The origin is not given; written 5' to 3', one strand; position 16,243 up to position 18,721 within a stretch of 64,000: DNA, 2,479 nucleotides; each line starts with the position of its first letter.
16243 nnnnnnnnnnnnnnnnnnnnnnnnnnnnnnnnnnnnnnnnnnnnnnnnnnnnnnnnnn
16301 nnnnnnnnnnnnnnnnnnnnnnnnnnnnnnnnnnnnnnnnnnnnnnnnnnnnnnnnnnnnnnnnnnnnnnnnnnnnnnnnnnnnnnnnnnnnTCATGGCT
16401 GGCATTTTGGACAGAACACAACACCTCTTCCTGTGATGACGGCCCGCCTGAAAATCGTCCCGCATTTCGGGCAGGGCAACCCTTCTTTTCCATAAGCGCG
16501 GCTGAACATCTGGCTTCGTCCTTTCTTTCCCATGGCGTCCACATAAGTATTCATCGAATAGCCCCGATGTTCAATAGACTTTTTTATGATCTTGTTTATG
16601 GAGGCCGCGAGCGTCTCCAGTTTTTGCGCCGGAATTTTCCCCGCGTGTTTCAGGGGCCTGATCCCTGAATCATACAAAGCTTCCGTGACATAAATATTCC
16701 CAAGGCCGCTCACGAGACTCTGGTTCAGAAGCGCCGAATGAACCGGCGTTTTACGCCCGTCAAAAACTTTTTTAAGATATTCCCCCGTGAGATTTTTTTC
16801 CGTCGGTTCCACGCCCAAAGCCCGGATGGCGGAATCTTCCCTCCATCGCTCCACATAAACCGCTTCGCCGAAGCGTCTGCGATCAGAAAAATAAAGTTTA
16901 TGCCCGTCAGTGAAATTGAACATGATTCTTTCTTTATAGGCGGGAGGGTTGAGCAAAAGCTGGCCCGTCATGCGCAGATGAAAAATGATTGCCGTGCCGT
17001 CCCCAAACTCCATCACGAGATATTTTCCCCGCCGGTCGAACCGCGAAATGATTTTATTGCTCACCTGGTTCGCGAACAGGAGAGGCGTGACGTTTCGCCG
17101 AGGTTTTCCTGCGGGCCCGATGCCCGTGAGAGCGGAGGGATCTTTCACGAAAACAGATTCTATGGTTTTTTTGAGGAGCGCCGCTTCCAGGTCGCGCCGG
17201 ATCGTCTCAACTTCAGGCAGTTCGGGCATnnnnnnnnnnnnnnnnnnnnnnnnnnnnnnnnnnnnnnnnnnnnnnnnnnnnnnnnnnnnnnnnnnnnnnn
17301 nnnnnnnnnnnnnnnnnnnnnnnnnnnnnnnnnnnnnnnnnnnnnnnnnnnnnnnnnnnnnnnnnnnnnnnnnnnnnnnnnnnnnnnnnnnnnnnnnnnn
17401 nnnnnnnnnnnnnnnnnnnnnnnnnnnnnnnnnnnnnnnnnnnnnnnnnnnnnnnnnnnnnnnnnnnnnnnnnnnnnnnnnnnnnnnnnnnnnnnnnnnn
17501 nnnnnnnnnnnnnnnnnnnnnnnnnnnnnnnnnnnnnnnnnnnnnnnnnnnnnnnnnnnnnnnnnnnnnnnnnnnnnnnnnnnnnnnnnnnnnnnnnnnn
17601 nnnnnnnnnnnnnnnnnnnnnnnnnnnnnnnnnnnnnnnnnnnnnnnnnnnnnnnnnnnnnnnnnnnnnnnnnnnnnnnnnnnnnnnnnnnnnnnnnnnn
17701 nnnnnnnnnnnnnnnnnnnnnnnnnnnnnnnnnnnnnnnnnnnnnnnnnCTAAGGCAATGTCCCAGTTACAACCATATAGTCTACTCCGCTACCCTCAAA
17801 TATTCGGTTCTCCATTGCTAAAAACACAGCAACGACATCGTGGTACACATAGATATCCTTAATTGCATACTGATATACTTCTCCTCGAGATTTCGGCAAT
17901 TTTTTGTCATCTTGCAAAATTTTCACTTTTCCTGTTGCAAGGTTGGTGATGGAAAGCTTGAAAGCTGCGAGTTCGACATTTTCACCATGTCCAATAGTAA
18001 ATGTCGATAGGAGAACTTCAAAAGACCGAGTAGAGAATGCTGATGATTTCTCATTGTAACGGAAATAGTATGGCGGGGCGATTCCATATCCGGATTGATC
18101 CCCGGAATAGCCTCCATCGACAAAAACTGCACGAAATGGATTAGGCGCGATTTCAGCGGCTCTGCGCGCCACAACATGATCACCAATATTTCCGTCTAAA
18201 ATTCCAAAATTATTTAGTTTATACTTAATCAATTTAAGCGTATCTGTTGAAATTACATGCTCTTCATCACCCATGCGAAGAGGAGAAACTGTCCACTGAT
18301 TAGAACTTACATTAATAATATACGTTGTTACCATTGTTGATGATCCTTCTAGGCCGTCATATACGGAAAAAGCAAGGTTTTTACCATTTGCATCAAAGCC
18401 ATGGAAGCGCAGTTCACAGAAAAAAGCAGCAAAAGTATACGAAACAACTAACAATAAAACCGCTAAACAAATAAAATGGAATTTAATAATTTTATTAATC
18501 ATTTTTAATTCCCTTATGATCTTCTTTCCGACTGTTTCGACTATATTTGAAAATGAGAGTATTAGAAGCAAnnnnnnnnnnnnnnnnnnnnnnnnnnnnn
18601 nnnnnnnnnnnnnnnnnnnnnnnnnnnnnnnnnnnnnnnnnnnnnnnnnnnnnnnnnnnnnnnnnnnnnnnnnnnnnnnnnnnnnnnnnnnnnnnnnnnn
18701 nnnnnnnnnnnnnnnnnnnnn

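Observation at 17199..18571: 451-bp segment carrying a wHTH gene under a textbook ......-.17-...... promoter, bounded by perfect 39-bp direct repeats that duplicate the mutM start; an AT-rich orphan gene lies adjacent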

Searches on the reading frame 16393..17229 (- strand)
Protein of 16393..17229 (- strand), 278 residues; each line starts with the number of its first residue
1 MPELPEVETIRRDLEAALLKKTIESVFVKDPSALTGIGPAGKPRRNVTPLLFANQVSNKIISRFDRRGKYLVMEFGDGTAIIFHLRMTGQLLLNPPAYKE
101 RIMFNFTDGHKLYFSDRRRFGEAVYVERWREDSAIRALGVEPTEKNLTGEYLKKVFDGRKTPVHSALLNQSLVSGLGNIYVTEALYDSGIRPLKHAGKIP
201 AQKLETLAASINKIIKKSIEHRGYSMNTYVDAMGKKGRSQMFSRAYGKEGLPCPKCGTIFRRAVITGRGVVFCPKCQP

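Call 4: search_protein_families(library=pfam, proteins=[window:16393-17229:-], max_evalue=0.1)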
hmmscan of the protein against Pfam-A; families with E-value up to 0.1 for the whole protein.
window:16393-17229:- (278 aa): 7 families
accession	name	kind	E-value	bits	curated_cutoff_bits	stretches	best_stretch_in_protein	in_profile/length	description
PF01149.29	Fapy_DNA_glyco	-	3.1e-29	102.4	25.5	1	1-122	1-116/117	Formamidopyrimidine-DNA glycosylase N-terminal domain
PF06831.19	H2TH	-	2.4e-20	72.8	34.7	1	138-227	1-90/93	Formamidopyrimidine-DNA glycosylase H2TH domain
PF06827.20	zf-FPG_IleRS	-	6.4e-08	32.7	21.3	1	250-278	1-29/30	Zinc finger found in FPG and IleRS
PF21276.3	ZNF512_C2HC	-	0.0085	16.2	27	0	263-277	6-20/38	Zinc finger protein 512, C2HC zinc finger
PF06677.18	Auto_anti-p27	-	0.022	15.3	24.1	1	252-277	17-40/40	Sjogren's syndrome/scleroderma autoantigen 1 (Autoantigen p27)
PF05833.16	NFACT_N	-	0.022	14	31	1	152-235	179-259/456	NFACT N-terminal and middle domains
PF13248.11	Zn_ribbon_3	-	0.032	14.1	27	0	252-259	4-11/26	zinc-ribbon domain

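Call 8: find_encoding_contigs(protein=window:16393-17229:-, flank=6000, max_places=10)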
Protein window:16393-17229:- (278 aa): no gene with exactly this product is on record in the collection.

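Call 35: find_homologous_proteins(query=window:16393-17229:-, max_evalue=1e-40)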
Query window:16393-17229:- (278 aa): 2472 proteins with E <= 1e-40 among 8000 candidates; the best 120 are listed.
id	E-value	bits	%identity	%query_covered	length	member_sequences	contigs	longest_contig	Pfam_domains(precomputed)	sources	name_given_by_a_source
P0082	8.3e-184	627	100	100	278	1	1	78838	PF06831.20,PF01149.30,PF06827.21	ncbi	-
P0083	7.6e-118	411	64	100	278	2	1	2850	PF06831.20,PF01149.30,PF06827.21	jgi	-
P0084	5.7e-117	408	66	100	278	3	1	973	PF06831.20,PF01149.30,PF06827.21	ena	-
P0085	1.8e-115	403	65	100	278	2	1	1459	PF06831.20,PF01149.30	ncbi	-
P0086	2.6e-114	399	65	100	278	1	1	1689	PF06831.20,PF01149.30,PF06827.21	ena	-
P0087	4.2e-114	399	64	100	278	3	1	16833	PF06831.20,PF01149.30,PF06827.21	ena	-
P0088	1.3e-113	397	64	100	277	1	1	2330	PF06831.20,PF01149.30,PF06827.21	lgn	-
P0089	1.6e-108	380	62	100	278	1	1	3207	PF06831.20,PF01149.30,PF06827.21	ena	-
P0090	2.1e-107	377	59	100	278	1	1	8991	PF06831.20,PF01149.30,PF06827.21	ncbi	-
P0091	2.2e-98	347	60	100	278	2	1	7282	PF06831.20,PF01149.30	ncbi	-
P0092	5.7e-98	346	57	100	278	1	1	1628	PF06831.20,PF01149.30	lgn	-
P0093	6.3e-98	346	58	100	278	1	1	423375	PF06831.20,PF01149.30,PF06827.21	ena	-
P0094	1.1e-97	345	58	100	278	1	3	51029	PF06831.20,PF01149.30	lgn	-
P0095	1.0e-96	342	59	100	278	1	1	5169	PF06831.20,PF01149.30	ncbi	-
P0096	2.4e-95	337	56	100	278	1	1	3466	PF06831.20,PF01149.30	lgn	-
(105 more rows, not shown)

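Call 36: find_encoding_contigs(protein=P0087, flank=6000, max_places=3)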
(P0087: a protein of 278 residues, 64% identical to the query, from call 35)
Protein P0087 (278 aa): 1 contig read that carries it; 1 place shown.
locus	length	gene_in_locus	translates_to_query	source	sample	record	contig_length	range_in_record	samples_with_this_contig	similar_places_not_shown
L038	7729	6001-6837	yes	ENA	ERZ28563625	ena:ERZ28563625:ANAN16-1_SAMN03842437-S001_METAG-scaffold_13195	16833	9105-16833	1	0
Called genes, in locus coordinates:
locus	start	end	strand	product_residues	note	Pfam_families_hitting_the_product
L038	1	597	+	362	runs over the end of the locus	-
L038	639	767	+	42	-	-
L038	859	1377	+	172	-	PF08534:Redoxin, PF00578:AhpC-TSA, PF02630:SCO1-SenC (weak), PF00085:Thioredoxin, PF13098:Thioredoxin_2, PF13905:Thioredoxin_8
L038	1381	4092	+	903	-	PF02739:5_3_exonuc_N, PF01367:5_3_exonuc, PF01612:DNA_pol_A_exo1, PF22619:DNA_polI_exo1, PF00476:DNA_pol_A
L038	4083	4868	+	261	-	PF08551:DUF1751, PF01694:Rhomboid, PF20216:DUF6576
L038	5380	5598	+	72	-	-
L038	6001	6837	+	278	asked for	PF01149:Fapy_DNA_glyco, PF06831:H2TH, PF06827:zf-FPG_IleRS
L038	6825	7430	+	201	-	PF01121:CoaE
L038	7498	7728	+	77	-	?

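Call 37: find_encoding_contigs(protein=P0093, flank=6000, max_places=3)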
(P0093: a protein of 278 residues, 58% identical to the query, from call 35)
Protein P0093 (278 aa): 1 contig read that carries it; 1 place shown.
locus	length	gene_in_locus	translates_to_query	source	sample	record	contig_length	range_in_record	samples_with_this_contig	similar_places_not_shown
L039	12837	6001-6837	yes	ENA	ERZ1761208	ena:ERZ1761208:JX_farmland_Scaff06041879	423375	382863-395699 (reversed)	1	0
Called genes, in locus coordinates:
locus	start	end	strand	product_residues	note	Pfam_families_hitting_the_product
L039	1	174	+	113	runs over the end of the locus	PF00543:P-II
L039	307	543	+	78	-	PF00543:P-II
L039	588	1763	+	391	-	PF11336:DUF3138 (faint), PF07642:BBP2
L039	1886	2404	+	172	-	PF00578:AhpC-TSA, PF08534:Redoxin, PF00085:Thioredoxin, PF13098:Thioredoxin_2, PF13905:Thioredoxin_8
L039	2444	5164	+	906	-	PF02739:5_3_exonuc_N, PF01367:5_3_exonuc, PF01612:DNA_pol_A_exo1, PF22619:DNA_polI_exo1, PF00476:DNA_pol_A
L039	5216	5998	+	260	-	PF08551:DUF1751, PF01694:Rhomboid, PF20216:DUF6576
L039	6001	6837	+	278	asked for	PF01149:Fapy_DNA_glyco, PF06831:H2TH, PF06827:zf-FPG_IleRS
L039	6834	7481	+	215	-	PF01121:CoaE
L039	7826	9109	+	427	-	PF07498:Rho_N, PF07497:Rho_RNA_bind, PF00006:ATP-synt_ab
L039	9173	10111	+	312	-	PF01551:Peptidase_M23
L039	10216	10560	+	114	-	PF01197:Ribosomal_L31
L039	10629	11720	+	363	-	PF03462:PCRF, PF00472:RF-1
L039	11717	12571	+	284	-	PF17827:PrmC_N, PF05175:MTS, PF06325:PrmA (weak), PF01170:UPF0020, PF13847:Methyltransf_31, PF08241:Methyltransf_11 (weak), PF08242:Methyltransf_12 (weak), PF13649:Methyltransf_25, +2 more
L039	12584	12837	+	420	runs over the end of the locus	PF00275:EPSP_synthase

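Call 38: find_encoding_contigs(protein=P0083, flank=6000, max_places=3)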
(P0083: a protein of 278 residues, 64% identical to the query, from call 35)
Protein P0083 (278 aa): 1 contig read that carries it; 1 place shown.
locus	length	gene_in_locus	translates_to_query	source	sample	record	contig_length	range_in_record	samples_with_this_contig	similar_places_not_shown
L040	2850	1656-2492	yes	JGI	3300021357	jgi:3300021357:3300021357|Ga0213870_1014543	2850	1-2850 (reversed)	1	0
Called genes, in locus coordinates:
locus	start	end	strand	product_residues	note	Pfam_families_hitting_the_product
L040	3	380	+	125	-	?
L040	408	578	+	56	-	PF08780:NTase_sub_bind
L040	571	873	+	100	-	PF01909:NTP_transf_2, PF18765:Polbeta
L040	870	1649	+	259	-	PF01694:Rhomboid, PF08551:DUF1751, PF20216:DUF6576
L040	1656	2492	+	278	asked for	PF01149:Fapy_DNA_glyco, PF06831:H2TH, PF06827:zf-FPG_IleRS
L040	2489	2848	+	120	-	?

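Call 83: search_protein_families(library=pfam, proteins=[L038:5380-5598:+, L038:5604-5999:+], max_evalue=0.01)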
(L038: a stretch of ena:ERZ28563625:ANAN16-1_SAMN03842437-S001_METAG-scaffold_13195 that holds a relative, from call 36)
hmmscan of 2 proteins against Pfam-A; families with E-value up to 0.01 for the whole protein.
L038:5380-5598:+ (72 aa): 2 families
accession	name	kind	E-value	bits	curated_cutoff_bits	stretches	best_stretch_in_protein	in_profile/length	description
PF12651.13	RHH_3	-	0.00011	22.5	21.6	1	5-43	5-43/44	Ribbon-helix-helix domain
PF19807.5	DUF6290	-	0.00083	19.9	27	1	4-40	3-39/72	Family of unknown function (DUF6290)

L038:5604-5999:+ (131 aa): 4 families
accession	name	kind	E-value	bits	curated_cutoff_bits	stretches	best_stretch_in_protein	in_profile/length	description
PF13470.12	PIN_3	-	3e-11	44.6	27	1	1-104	3-114/115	PIN domain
PF01850.27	PIN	-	1e-05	26.6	23.6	1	1-106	2-114/120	PIN domain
PF16289.11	PIN_12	-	0.00064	20.6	32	1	1-63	2-68/172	PIN domain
PF10130.15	PIN_2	-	0.0094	16.6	22.4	0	2-107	2-116/133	PIN domain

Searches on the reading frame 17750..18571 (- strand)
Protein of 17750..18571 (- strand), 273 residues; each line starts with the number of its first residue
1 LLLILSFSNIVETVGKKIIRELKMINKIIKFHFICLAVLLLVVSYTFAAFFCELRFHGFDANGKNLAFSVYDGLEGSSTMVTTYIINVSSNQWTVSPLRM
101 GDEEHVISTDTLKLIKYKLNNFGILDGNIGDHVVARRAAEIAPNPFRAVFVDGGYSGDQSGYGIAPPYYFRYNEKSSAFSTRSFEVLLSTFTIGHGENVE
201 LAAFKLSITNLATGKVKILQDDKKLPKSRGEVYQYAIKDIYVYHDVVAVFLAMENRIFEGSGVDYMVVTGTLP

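Call 4: search_protein_families(library=pfam, proteins=[window:17750-18571:-], max_evalue=0.1)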
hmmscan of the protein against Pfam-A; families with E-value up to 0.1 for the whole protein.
window:17750-18571:- (273 aa): 1 family
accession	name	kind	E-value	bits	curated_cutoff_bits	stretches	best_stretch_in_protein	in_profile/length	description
PF10016.14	DUF2259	-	6.7e-12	46.2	25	1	194-270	108-188/189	Predicted secreted protein (DUF2259)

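Call 28: search_protein_families(library=ncbifam, proteins=[window:17750-18571:-], max_evalue=1)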
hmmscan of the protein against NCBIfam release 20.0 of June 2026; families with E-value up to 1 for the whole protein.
window:17750-18571:- (273 aa): 1 family
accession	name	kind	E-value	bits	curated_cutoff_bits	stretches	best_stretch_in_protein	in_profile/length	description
NF033631.1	SLATT_5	subfamily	0.13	11.7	60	1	2-66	30-93/180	SLATT domain-containing protein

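Call 29: search_protein_families(library=phrogs, proteins=[window:17750-18571:-], max_evalue=1)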
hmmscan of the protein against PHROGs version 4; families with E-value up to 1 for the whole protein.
window:17750-18571:- (273 aa): 3 families
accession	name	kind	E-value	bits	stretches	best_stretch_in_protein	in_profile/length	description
phrog_38799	-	unknown function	0.012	16.8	1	7-109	4-108/181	-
phrog_21870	-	unknown function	0.21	13.1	1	24-65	30-69/108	-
phrog_33382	-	unknown function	0.3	12.2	1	67-89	2-26/41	-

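Call 30: search_protein_families(library=padloc, proteins=[window:17750-18571:-], max_evalue=1)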
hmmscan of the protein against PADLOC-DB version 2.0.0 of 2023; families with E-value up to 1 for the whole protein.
window:17750-18571:- (273 aa): 0 families

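Call 71: search_dna_similar(query=window:17750-18502:-, collection=plasmids, mode=protein, max_evalue=0.001, max_rows=10)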
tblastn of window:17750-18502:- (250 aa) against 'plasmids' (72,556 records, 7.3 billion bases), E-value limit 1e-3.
No match.
